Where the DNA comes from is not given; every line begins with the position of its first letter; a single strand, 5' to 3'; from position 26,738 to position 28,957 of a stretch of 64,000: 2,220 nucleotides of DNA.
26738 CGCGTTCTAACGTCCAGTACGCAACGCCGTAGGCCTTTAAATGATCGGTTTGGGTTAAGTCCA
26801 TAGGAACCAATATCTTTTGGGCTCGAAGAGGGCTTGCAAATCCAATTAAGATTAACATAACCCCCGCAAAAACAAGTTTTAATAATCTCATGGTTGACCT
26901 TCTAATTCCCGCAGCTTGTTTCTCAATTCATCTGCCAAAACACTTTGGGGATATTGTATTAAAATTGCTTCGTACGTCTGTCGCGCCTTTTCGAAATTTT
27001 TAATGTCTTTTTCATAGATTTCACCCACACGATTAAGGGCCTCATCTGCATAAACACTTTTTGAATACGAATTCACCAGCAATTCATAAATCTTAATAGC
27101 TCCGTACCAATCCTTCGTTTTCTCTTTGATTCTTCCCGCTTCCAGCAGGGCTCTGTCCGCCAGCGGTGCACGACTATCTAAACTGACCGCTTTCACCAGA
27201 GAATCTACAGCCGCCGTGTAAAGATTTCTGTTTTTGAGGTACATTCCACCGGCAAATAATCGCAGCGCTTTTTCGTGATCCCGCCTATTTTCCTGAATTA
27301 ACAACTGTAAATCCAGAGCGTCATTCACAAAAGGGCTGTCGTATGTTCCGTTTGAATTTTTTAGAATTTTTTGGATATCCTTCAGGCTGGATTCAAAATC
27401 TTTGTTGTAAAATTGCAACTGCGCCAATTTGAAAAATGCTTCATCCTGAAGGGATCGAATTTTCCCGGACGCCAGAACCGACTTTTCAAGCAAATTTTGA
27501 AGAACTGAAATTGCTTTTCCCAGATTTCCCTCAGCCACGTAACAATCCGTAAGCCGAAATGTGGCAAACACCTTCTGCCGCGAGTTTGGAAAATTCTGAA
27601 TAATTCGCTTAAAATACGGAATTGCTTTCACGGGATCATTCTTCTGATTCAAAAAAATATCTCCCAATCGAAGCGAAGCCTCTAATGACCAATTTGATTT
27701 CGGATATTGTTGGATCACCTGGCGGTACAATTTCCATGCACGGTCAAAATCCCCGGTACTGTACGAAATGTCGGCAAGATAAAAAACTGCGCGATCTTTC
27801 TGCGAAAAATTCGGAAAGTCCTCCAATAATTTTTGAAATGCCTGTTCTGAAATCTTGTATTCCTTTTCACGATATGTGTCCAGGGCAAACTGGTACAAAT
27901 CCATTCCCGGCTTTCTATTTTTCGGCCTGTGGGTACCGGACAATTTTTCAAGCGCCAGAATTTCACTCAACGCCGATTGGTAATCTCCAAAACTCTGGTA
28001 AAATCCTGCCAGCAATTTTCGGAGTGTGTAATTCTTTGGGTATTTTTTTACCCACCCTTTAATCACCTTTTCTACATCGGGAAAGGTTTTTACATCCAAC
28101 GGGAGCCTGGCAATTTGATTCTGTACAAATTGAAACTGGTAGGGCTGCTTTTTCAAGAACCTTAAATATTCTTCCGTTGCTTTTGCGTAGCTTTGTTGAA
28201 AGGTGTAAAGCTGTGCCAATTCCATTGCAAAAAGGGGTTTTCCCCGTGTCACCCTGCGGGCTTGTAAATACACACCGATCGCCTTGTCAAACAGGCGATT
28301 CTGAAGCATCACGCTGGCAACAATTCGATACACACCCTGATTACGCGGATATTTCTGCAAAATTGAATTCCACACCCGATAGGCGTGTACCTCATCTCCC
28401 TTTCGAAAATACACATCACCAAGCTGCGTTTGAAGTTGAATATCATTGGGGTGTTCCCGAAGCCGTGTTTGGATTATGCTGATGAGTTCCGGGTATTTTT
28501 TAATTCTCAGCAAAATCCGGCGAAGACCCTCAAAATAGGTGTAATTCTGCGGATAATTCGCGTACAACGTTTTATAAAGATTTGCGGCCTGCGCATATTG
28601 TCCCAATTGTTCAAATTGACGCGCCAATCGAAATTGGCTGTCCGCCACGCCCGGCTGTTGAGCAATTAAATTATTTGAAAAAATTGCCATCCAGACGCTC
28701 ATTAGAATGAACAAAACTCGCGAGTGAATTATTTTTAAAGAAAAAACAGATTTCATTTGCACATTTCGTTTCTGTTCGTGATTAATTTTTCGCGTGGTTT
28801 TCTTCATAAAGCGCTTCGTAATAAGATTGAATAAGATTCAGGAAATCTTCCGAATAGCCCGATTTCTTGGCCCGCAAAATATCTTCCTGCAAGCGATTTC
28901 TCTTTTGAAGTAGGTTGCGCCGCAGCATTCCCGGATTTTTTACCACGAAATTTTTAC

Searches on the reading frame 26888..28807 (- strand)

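Call 38: search_protein_families(library=pfam, proteins=[window:26888-28807:-], max_evalue=0.00001)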
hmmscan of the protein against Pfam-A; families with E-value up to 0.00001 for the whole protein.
window:26888-28807:- (639 aa): 19 families
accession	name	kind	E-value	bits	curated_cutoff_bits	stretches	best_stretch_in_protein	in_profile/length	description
PF13174.12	TPR_6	-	3.9e-33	112.2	26.3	0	376-409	1-33/33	Tetratricopeptide repeat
PF13428.12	TPR_14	-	7.1e-32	107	23.5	0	339-377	2-40/44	Tetratricopeptide repeat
PF13432.12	TPR_16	-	7.8e-29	100.2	32.7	0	307-371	3-64/65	Tetratricopeptide repeat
PF14559.12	TPR_19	-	1.2e-23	83.6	25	0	388-442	3-54/68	Tetratricopeptide repeat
PF07719.23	TPR_2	-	1.6e-18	65.6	27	0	55-88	1-34/34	Tetratricopeptide repeat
PF13424.12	TPR_12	-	1.9e-18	66.9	30.1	0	343-405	8-74/77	Tetratricopeptide repeat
PF13176.12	TPR_7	-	1.9e-15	56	27.9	0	417-441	3-27/36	Tetratricopeptide repeat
PF25064.1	ARM_TT21_5th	-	6.5e-12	46.2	27.8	0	339-374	2-36/117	TT21 fifth ARM repeats domain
PF09976.15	TPR_21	-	1.4e-11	45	25.5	0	299-390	37-128/193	Tetratricopeptide repeat-like domain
PF12895.13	ANAPC3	-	6.7e-11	42.8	27.2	0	334-371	19-55/82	Anaphase-promoting complex, cyclosome, subunit 3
PF25058.1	ARM_TT21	-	4.1e-10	40.3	27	0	301-397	56-150/155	Tetratricopeptide repeat protein 21 ARM repeat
PF13525.12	YfiO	-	2.8e-08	34.2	25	1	300-421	4-135/203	Outer membrane lipoprotein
PF13181.12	TPR_8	-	1.9e-07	31.1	25.7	0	589-614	2-26/34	Tetratricopeptide repeat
PF24575.1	TPR_Slam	-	4.6e-07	30.6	35.2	0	323-372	30-81/104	Surface lipoprotein assembly modifier, N-terminal TPR repeats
PF14561.12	TPR_20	-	2.7e-06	28.1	25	0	112-145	11-44/90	Tetratricopeptide repeat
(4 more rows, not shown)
